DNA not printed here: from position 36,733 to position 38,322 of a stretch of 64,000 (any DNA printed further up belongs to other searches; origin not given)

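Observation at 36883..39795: FtsEX is paired with a coiled-coil protein carrying a papain/C39-like cysteine peptidase domain instead of the usual CHAP or M23 domain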

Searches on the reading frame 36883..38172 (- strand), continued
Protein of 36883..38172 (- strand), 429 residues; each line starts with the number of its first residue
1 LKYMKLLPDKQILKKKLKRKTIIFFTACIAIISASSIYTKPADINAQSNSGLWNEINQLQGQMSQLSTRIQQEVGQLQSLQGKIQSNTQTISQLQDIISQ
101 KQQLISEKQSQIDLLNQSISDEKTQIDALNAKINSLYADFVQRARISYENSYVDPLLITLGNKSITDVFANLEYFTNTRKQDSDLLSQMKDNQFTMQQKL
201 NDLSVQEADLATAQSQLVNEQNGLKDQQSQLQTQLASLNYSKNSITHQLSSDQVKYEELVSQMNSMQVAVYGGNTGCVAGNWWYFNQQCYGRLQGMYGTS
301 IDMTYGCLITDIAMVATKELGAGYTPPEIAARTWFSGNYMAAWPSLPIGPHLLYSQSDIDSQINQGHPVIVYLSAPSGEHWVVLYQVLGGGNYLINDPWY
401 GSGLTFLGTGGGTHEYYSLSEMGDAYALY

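Call 40: find_encoding_contigs(protein=P0154, flank=4000, max_places=2)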
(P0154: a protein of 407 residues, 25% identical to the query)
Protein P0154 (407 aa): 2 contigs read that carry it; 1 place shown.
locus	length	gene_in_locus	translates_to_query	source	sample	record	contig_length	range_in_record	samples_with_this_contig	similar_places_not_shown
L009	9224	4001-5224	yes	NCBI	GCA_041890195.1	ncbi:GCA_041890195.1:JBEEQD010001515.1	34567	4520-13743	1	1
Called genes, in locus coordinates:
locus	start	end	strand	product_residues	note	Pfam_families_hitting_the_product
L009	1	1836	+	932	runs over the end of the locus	PF07517:SecA_DEAD, PF01043:SecA_PP_bind, PF21090:P-loop_SecA, PF07516:SecA_SW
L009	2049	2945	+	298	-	PF03193:RsgA_GTPase (faint), PF00005:ABC_tran, PF13304:AAA_21 (faint)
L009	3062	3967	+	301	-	PF18075:FtsX_ECD, PF02687:FtsX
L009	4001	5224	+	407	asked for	PF03412:Peptidase_C39 (faint), PF13529:Peptidase_C39_2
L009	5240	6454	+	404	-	PF22694:CtpB_N-like, PF00595:PDZ, PF13180:PDZ_2, PF17820:PDZ_6, PF03572:Peptidase_S41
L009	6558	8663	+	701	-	-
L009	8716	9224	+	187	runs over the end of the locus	PF04011:LemA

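Call 41: find_encoding_contigs(protein=P0159, flank=4000, max_places=2)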
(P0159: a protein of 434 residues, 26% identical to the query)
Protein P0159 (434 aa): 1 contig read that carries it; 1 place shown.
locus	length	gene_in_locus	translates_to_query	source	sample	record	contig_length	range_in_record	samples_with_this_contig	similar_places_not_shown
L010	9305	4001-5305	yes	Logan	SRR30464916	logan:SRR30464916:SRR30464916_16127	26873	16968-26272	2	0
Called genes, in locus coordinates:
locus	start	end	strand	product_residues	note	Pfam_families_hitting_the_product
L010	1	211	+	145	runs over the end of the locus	PF27709:UCP014422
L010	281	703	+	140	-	PF01467:CTP_transf_like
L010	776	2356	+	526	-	PF01676:Metalloenzyme, PF06415:iPGM_N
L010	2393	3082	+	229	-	PF03193:RsgA_GTPase (faint), PF00931:NB-ARC (faint), PF00005:ABC_tran, PF13401:AAA_22 (faint), PF13304:AAA_21 (faint)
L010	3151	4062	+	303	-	PF18075:FtsX_ECD, PF02687:FtsX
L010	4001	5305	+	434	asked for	PF13529:Peptidase_C39_2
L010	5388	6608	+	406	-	PF22694:CtpB_N-like (faint), PF00595:PDZ, PF13180:PDZ_2, PF17820:PDZ_6, PF03572:Peptidase_S41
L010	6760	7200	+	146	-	PF01281:Ribosomal_L9_N, PF03948:Ribosomal_L9_C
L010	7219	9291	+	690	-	PF08334:T2SSG (weak)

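Call 43: fold_search(model_id=the predicted structure, library=pdb)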
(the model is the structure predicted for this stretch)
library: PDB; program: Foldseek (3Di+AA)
matches with E <= 10: 733; with E <= 0.001: 3
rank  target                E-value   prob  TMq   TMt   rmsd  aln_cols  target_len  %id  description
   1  9cbc_B                3.4e-04  0.99  0.27  0.13  29.3       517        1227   12  Yersinia entomophaga holotoxin complex in pore conformation (released 2025-12-31)
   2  9c4k_B                4.7e-04  1.00  0.31  0.13  23.1       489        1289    8  Yersinia entomophaga holotoxin complex in prepore conformation (released 2025-12-31)
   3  4cgk_A                5.9e-04  0.97  0.21  0.25  49.4       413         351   15  Crystal structure of the essential protein PcsB from Streptococcus pneumoniae (released 2014-05-21)
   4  4cgk_B                1.2e-03  0.94  0.20  0.23  49.3       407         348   15  Crystal structure of the essential protein PcsB from Streptococcus pneumoniae (released 2014-05-21)
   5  5xg2                  3.2e-03  1.00  0.34  0.52   6.3       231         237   10  Crystal structure of a coiled-coil segment (residues 345-468 and 694-814) of Pyrococcus yayanosii Smc (released 2017-06-07)
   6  6sue_A                3.4e-03  0.80  0.19  0.05  26.6       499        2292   13  Structure of Photorhabdus luminescens Tc holotoxin pore, Mutation TccC3-D651A (released 2019-11-06)
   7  2uzj_A                3.8e-03  1.00  0.15  0.24   4.1        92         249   18  Crystal structure of the mature streptococcal cysteine protease, mSpeB (released 2009-09-08)
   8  6h6f_A                4.2e-03  0.89  0.23  0.06  24.5       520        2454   12  PTC3 holotoxin complex from Photorhabdus luminiscens - Mutant TcC-D651A (released 2018-10-03)
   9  2uzj_B                5.6e-03  1.00  0.13  0.22   4.8        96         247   22  Crystal structure of the mature streptococcal cysteine protease, mSpeB (released 2009-09-08)
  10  6uqd_A                6.3e-03  1.00  0.13  0.21   5.1        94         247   20  Co-complex of S. pyogenes 10782 streptopain bound with a SuFEx-based optimized small molecule inhibitor (released 2020-08-26)
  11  5nnv_D                6.3e-03  0.97  0.20  0.32  19.9       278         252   12  Structure of a Bacillus subtilis Smc coiled coil middle fragment (released 2017-06-21)
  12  8i4v_B                6.7e-03  1.00  0.27  0.36   9.1       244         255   10  Cryo-EM structure of 5-subunit Smc5/6 arm region (released 2024-06-26)
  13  6ukd                  7.1e-03  1.00  0.14  0.22   5.4        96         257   24  Co-complex of S. pyogenes 10782 streptopain bound with a nitrile-based specific covalent inhibitor (released 2020-09-09)
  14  6h6e_A                7.5e-03  0.84  0.23  0.06  24.8       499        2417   12  PTC3 holotoxin complex from Photorhabdus luminecens in prepore state (TcdA1, TcdB2, TccC3) (released 2018-10-03)
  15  6rw6_A                7.9e-03  0.85  0.23  0.06  24.8       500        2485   12  Cryo-EM structure of Photorhabdus luminescens TcdA1 (released 2019-10-23)
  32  6ewy                  2.2e-02  1.00  0.33  0.59   6.0       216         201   12  RipA Peptidoglycan hydrolase (Rv1477, Mycobacterium tuberculosis) N-terminal domain (released 2018-05-02)
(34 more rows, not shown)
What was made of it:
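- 37360..38031 (-): Coiled-coil hairpin (residues 48-271), the presumed FtsX-binding and signal-transmitting module. Foldseek hits PcsB 4cgk, EnvC in FtsEX 8tzl_E, RipC 8idc_E and RipA 6ewy (call 43).
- On Pfam PF13529 Peptidase_C39_2: Foldseek gives SpeB at probability 1.0 but rmsd 4-5 A over about 92 columns (call 43).
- Closest known: PcsB of Streptococcus pneumoniae. Same: Foldseek ranks 4cgk third (call 43).
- Closest known: CwlO. Same: 8idc_E appears in the Foldseek list (call 43).
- Closest known: EnvC-type coiled-coil M23/LytM proteins. Same: 8tzl_E is among the Foldseek hits (call 43).
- Foldseek retrieves PcsB (4cgk, rank 3), EnvC in the FtsEX complex (8tzl_E), RipC in the FtsEX complex (8idc_E) and the RipA N-domain (6ewy) (call 43). 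Fold-level support for the head is modest: SpeB hits at rmsd 4-5 A over about 92 columns (call 43).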

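Call 57: list_cluster_members(proteins=[P0162, P0003, P0005, P0154, P0155, P0157, P0160, P0153, P0173, P0185])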
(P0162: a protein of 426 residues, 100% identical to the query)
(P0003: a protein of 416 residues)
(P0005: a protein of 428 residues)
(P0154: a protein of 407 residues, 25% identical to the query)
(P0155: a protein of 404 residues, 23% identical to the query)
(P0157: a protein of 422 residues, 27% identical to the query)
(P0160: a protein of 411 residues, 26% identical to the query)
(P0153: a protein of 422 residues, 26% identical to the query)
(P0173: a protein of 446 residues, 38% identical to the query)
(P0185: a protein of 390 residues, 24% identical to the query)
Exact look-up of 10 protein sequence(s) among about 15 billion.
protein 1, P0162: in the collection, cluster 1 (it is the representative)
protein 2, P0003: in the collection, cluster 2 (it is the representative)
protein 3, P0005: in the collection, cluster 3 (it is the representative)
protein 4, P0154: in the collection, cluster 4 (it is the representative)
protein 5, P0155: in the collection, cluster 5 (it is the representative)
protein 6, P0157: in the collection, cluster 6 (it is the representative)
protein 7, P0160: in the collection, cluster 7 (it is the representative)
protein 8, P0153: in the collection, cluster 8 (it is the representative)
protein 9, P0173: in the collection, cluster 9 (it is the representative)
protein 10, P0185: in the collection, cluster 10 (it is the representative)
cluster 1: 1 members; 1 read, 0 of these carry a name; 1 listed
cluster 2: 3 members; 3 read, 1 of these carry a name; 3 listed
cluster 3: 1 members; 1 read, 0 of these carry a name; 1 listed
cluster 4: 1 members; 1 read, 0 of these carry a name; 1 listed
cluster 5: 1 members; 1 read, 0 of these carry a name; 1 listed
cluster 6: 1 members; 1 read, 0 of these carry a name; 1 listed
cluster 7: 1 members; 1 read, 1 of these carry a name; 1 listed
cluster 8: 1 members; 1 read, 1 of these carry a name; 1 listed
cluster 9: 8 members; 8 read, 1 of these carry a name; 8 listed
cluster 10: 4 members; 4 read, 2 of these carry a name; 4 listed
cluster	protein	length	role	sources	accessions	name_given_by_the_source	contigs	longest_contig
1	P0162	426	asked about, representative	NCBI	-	-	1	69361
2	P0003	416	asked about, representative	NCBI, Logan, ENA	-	-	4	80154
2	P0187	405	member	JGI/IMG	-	hypothetical protein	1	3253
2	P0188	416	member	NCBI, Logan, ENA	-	-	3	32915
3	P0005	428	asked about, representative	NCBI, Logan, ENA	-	-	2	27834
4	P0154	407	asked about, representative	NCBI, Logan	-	-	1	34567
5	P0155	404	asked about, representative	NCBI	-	-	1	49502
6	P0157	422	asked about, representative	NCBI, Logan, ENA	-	-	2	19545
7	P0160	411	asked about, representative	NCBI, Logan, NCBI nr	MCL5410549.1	MAG: C39 family peptidase [Patescibacteria group bacterium] | C39 family peptidase [Patescibacteria group bacterium]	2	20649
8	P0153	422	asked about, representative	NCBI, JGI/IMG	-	peptidoglycan hydrolase CwlO-like protein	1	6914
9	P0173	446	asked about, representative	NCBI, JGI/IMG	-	LysM repeat protein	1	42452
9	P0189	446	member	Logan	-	-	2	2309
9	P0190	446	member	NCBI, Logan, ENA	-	-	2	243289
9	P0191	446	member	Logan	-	-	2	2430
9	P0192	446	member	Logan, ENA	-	-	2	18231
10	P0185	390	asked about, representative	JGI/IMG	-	peptidoglycan hydrolase CwlO-like protein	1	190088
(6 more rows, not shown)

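Call 58: find_encoding_contigs(protein=P0160, flank=4000, max_places=2)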
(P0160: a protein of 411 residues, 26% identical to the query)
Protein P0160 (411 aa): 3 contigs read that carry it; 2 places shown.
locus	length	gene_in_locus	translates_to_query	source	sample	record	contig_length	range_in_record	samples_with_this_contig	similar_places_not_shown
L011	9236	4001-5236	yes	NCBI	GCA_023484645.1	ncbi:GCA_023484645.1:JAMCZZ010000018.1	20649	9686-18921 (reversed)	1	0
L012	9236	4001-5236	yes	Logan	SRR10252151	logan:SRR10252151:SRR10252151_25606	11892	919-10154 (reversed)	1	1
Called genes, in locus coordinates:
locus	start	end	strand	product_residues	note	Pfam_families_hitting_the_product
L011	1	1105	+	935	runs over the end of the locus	PF07517:SecA_DEAD, PF01043:SecA_PP_bind, PF21090:P-loop_SecA, PF00271:Helicase_C (weak), PF21090:P-loop_SecA, PF07516:SecA_SW, PF02810:SEC-C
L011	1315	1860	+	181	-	PF01797:Y1_Tnp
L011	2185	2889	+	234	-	PF00931:NB-ARC (faint), PF00005:ABC_tran, PF13304:AAA_21 (faint)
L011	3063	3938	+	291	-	PF18075:FtsX_ECD, PF02687:FtsX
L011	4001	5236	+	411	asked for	PF13529:Peptidase_C39_2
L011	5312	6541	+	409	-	PF22694:CtpB_N-like, PF00595:PDZ, PF13180:PDZ_2, PF17820:PDZ_6, PF03572:Peptidase_S41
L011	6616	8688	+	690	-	PF08334:T2SSG (weak)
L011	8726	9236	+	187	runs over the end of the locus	PF04011:LemA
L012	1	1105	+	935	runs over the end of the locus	PF07517:SecA_DEAD, PF01043:SecA_PP_bind, PF21090:P-loop_SecA, PF00271:Helicase_C (weak), PF21090:P-loop_SecA, PF07516:SecA_SW, PF02810:SEC-C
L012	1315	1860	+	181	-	PF01797:Y1_Tnp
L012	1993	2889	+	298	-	PF00005:ABC_tran, PF00931:NB-ARC (faint), PF13304:AAA_21 (faint)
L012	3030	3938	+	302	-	PF18075:FtsX_ECD, PF02687:FtsX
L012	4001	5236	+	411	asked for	PF13529:Peptidase_C39_2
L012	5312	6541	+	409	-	PF22694:CtpB_N-like, PF00595:PDZ, PF13180:PDZ_2, PF17820:PDZ_6, PF03572:Peptidase_S41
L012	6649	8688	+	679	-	PF08334:T2SSG (weak)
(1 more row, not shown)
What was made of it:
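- Some loci have an S41 protease and a T2SSG-like protein next door (calls 40, 41, 58).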

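Call 59: find_encoding_contigs(protein=P0157, flank=4000, max_places=2)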
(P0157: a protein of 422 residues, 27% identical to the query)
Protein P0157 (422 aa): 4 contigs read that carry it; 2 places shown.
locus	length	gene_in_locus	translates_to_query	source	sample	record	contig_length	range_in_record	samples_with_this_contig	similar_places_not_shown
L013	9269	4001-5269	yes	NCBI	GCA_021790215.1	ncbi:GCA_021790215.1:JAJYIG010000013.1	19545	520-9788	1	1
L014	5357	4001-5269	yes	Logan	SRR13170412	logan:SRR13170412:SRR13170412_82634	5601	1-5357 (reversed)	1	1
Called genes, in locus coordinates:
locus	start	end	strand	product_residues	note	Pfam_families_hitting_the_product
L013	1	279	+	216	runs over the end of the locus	PF13399:LytR_C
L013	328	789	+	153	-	-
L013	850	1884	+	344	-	PF03462:PCRF, PF00472:RF-1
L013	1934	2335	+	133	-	-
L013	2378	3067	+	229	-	PF00005:ABC_tran, PF13304:AAA_21 (faint)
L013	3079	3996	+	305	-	PF18075:FtsX_ECD, PF02687:FtsX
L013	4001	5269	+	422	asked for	PF13529:Peptidase_C39_2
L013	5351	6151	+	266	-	-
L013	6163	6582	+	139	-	PF04892:VanZ-LLP1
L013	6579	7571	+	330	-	PF01073:3Beta_HSD, PF01370:Epimerase, PF02719:Polysacc_synt_2, PF04321:RmlD_sub_bind, PF07993:NAD_binding_4 (faint), PF13460:NAD_binding_10 (weak), PF16363:GDP_Man_Dehyd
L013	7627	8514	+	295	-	PF00188:CAP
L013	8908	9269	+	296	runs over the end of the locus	PF00483:NTP_transferase, PF12804:NTP_transf_3 (weak)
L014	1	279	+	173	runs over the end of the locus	?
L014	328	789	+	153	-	-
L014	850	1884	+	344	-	PF03462:PCRF, PF00472:RF-1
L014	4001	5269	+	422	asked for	PF13529:Peptidase_C39_2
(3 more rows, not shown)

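Call 60: find_encoding_contigs(protein=P0173, flank=4000, max_places=2)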
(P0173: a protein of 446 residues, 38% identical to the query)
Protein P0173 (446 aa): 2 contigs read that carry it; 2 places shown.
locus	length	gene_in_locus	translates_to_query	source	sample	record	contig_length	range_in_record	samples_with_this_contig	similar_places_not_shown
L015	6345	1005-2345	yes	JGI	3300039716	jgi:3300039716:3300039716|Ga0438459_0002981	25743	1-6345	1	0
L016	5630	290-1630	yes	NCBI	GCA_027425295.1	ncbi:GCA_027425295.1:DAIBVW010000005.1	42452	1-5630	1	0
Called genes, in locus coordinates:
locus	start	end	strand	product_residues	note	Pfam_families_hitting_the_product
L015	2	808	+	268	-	?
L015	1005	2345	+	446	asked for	PF01476:LysM, PF23446:LysM1_NFP_LYK (faint), PF23462:LysM3_NFP (faint), PF23473:LysM3_LYK4_5 (faint), PF23577:LysM_RLK (faint), PF01476:LysM, PF13529:Peptidase_C39_2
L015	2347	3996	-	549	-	PF03485:Arg_tRNA_synt_N (weak), PF00750:tRNA-synt_1d, PF05746:DALR_1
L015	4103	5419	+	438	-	PF01654:Cyt_bd_oxida_I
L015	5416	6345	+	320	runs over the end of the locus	PF02322:Cyt_bd_oxida_II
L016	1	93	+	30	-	?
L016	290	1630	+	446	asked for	PF01476:LysM, PF23446:LysM1_NFP_LYK (faint), PF23462:LysM3_NFP (faint), PF23473:LysM3_LYK4_5 (faint), PF23577:LysM_RLK (faint), PF01476:LysM, PF13529:Peptidase_C39_2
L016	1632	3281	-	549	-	PF03485:Arg_tRNA_synt_N (weak), PF00750:tRNA-synt_1d, PF05746:DALR_1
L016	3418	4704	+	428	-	PF01654:Cyt_bd_oxida_I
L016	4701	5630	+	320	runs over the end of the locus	PF02322:Cyt_bd_oxida_II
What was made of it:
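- A LysM-C39_2 protein without a coiled coil is not near ftsEX (call 60). It tracks the presence of the coiled coil, since the LysM version is unlinked (call 60).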

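Call 64: fold_search(model_id=the predicted structure, library=viral)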
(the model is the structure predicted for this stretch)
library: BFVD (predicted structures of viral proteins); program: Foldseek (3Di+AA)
matches with E <= 10: 787; with E <= 0.001: 3
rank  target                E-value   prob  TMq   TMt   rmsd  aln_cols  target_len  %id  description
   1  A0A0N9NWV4            3.1e-04  1.00  0.32  0.15  29.1       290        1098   19  (no name in the UniProt tables at hand)
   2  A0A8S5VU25            3.3e-04  1.00  0.27  0.15  18.1       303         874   14  STRUCTURAL MAINTENANCE OF CHROMOSOMES PROTEIN [Ackermannviridae sp.]
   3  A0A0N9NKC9            5.8e-04  1.00  0.39  0.14  27.9       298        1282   16  (no name in the UniProt tables at hand)
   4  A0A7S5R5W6            1.2e-03  0.63  0.14  0.07  48.0       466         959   13  (no name in the UniProt tables at hand)
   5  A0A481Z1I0            1.5e-03  1.00  0.30  0.15  18.3       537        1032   10  Uncharacterized protein [Mimivirus LCMiAC02]
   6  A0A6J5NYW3            1.6e-03  1.00  0.24  0.19  12.7       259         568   14  Endonuclease subunit [uncultured Caudovirales phage]
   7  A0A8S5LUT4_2          2.0e-03  1.00  0.40  0.24  32.8       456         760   11  Tail protein [Siphoviridae sp. ctMsr1]
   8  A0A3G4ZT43            2.2e-03  0.94  0.17  0.15  19.5       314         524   15  Uncharacterized protein [Terrestrivirus sp.]
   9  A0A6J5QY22            3.0e-03  0.94  0.16  0.12  20.8       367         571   13  DNA transfer protein [uncultured Caudovirales phage]
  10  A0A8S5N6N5            3.5e-03  1.00  0.25  0.23  10.3       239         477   13  STRUCTURAL MAINTENANCE OF CHROMOSOMES PROTEIN [Siphoviridae sp. ctfWC31]
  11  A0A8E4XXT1            3.9e-03  1.00  0.32  0.25   7.3       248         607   12  Recombination endonuclease subunit [Maribacter phage Colly_1]
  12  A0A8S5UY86            4.4e-03  0.57  0.18  0.15  25.0       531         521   14  Hint [Phage sp. ctKtV17]
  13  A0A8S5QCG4            4.7e-03  0.96  0.18  0.16  14.1       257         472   16  STRUCTURAL MAINTENANCE OF CHROMOSOMES PROTEIN [Siphoviridae sp. ctqBH20]
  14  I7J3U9                5.2e-03  1.00  0.32  0.17   9.0       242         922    9  Phage tail fibers [Yersinia phage phiR2-01]
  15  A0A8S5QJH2            6.2e-03  0.94  0.19  0.22  30.7       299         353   14  Chromosome segregation protein [Siphoviridae sp. ctiOl67]
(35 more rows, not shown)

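Call 84: search_protein_families(library=pfam, proteins=[L004:3159-5804:+, L004:7131-9272:+, L004:5848-7053:+], max_evalue=0.001)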
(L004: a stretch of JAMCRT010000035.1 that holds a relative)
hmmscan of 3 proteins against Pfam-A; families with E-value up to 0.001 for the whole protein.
L004:3159-5804:+ (881 aa): 2 families
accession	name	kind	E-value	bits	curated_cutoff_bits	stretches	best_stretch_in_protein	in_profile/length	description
PF09586.16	YfhO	-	7.4e-06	25.1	28.5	0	108-843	80-834/835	Bacterial membrane protein YfhO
PF20176.3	DUF6541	-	0.00048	19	29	1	150-401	221-457/646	Family of unknown function (DUF6541)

L004:7131-9272:+ (713 aa): 4 families
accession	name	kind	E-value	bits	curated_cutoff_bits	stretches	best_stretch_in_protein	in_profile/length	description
PF00704.34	Glyco_hydro_18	-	5.7e-33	115.4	29.6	1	115-426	28-316/317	Glycosyl hydrolases family 18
PF23916.1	TIM-barrel_EndoS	-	1e-07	32.4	27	1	148-336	52-209/238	Endo-beta-N-acetylglucosaminidase EndoS TIM-barrel domain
PF25390.1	WD40_RLD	-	1.6e-06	28.1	150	1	542-704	99-282/363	RCC1-like domain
PF13540.12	RCC1_2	-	3e-06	27.3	22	0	635-648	12-25/30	Regulator of chromosome condensation (RCC1) repeat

L004:5848-7053:+ (401 aa): 1 family
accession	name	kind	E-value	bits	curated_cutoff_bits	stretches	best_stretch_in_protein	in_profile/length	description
PF14662.11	KASH_CCD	-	9.5e-05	22.9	43.3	1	38-116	104-182/191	Coiled-coil region of CCDC155 or KASH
